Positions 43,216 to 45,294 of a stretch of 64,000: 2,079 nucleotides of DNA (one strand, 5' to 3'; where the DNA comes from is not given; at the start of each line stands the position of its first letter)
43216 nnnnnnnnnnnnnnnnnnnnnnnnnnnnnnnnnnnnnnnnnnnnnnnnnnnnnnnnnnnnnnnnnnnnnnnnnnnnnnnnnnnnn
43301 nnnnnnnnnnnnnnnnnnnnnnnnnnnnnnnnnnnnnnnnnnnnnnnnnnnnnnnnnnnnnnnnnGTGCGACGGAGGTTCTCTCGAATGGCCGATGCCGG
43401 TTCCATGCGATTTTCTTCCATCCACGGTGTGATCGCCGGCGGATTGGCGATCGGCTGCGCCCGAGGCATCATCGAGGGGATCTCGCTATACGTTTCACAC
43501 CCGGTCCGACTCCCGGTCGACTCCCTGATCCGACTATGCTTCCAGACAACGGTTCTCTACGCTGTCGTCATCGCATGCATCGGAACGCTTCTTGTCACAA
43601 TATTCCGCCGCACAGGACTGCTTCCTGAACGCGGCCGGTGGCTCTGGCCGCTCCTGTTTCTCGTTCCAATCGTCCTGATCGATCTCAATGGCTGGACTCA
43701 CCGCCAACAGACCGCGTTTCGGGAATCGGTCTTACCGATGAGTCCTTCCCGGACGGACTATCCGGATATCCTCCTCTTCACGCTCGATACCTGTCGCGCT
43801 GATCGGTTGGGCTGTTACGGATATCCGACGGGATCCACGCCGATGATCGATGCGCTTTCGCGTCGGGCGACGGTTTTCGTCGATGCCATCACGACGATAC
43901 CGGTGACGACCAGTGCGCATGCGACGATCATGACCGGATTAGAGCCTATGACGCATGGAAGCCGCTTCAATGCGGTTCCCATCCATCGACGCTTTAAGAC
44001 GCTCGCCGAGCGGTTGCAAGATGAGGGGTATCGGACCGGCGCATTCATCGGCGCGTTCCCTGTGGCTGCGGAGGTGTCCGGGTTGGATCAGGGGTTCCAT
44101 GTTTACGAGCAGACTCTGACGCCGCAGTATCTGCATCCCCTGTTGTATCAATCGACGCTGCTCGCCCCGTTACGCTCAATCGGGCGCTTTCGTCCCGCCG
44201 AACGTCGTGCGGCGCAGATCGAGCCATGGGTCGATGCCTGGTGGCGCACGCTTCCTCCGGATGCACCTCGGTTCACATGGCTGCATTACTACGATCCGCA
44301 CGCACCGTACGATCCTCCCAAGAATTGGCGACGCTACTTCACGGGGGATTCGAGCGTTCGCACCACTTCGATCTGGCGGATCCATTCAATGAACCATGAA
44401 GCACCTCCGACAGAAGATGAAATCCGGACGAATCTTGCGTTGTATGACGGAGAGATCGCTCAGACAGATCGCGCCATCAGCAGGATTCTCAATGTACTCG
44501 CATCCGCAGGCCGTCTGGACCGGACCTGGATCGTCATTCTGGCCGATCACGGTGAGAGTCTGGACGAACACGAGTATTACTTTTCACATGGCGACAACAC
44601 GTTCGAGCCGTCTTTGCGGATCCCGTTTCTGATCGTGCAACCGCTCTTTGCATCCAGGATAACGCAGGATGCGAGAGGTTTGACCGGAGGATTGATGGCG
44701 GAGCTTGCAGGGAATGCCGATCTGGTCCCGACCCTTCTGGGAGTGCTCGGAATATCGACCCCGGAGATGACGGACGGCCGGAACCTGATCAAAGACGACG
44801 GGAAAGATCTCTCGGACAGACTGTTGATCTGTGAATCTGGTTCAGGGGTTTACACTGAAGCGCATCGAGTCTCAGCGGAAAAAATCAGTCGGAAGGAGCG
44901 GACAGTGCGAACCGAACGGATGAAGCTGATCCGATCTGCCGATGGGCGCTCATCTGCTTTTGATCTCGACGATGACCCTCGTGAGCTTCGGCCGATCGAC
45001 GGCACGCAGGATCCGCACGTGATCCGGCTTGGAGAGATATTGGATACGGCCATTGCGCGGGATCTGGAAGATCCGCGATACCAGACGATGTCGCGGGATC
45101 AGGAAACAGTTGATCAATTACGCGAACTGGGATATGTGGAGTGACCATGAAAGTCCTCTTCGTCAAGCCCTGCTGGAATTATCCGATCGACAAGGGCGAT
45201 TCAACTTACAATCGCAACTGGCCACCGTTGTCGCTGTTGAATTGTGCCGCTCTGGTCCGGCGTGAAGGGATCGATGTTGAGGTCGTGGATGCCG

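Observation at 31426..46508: Three paralogous cobalamin-binding radical SAM enzymes embedded in a cell-envelope modification locus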

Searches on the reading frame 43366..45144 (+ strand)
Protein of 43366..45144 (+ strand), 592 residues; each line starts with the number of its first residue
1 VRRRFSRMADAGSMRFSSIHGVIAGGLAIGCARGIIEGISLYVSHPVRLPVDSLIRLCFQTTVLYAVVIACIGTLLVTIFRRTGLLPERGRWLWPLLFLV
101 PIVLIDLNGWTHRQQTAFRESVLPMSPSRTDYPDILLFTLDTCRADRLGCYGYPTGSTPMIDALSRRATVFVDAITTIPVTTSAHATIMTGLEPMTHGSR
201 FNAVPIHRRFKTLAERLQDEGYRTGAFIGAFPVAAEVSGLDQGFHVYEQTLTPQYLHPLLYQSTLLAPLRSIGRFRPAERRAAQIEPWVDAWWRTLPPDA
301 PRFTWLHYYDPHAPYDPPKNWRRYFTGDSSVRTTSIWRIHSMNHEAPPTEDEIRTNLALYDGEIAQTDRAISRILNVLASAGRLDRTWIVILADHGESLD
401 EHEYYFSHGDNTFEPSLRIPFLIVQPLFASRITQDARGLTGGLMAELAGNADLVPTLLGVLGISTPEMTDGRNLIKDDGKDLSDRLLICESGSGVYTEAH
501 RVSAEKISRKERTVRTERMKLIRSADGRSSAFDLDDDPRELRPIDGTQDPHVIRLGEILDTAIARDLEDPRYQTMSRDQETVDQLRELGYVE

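Call 4: search_protein_families(library=pfam, proteins=[window:43366-45144:+], max_evalue=0.001)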
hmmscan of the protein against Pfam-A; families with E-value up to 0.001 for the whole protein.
window:43366-45144:+ (592 aa): 3 families
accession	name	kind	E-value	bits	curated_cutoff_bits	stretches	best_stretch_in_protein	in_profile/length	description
PF00884.28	Sulfatase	-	1.4e-37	130.1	25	1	133-463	1-301/301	Sulfatase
PF01663.27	Phosphodiest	-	1.3e-07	32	23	1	136-198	2-61/342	Type I phosphodiesterase / nucleotide pyrophosphatase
PF16347.10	SGSH_C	-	1.5e-07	32.1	29.3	1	412-547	11-134/154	N-sulphoglucosamine sulphohydrolase, C-terminal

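Call 5: search_protein_families(library=ncbifam, proteins=[window:43366-45144:+], max_evalue=0.001)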
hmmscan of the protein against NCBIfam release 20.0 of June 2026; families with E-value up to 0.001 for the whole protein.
window:43366-45144:+ (592 aa): 11 families
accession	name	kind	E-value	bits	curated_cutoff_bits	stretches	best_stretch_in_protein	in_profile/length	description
NF010322.0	PRK13759.1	equivalog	9.7e-42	143.1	481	2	294-545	194-437/486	arylsulfatase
NF045661.1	HdlasePehA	equivalog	1.2e-29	103.3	900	2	349-544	273-464/506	phosphoric/sulfuric ester hydrolase PehA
TIGR03417.1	chol_sulfatase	equivalog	1.8e-24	86.5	433.45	2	333-545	229-420/500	choline-sulfatase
NF052527.1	Mn_arylsulf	exception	1.1e-17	64.2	850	2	297-542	195-429/479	manganese-dependent arylsulfatase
NF007160.0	PRK09598.1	equivalog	5.3e-07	28.3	561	1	359-423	405-469/523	phosphoethanolamine--lipid A transferase EptA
NF028537.1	P_eth_NH2_trans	domain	9.5e-07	27.7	500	1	360-476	413-527/527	phosphoethanolamine--lipid A transferase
NF008619.0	PRK11598.1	equivalog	7.8e-06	24.6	660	1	358-476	419-540/546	phosphoethanolamine transferase EptA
NF038282.1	LapC_YejM_PbgA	exception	3.1e-05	22.5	825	1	320-430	377-480/584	LPS biosynthesis-modulating metalloenzyme YejM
NF007933.0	PRK10649.1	subfamily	8.3e-05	21.3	404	0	142-186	246-293/577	phosphoethanolamine transferase CptA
NF012179.0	CptA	domain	0.00017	20.4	900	0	136-190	227-285/556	phosphoethanolamine transferase CptA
NF053595.1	LptchSynLtaSGpos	equivalog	0.00078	18.1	970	0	367-481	437-547/626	lipoteichoic acid synthase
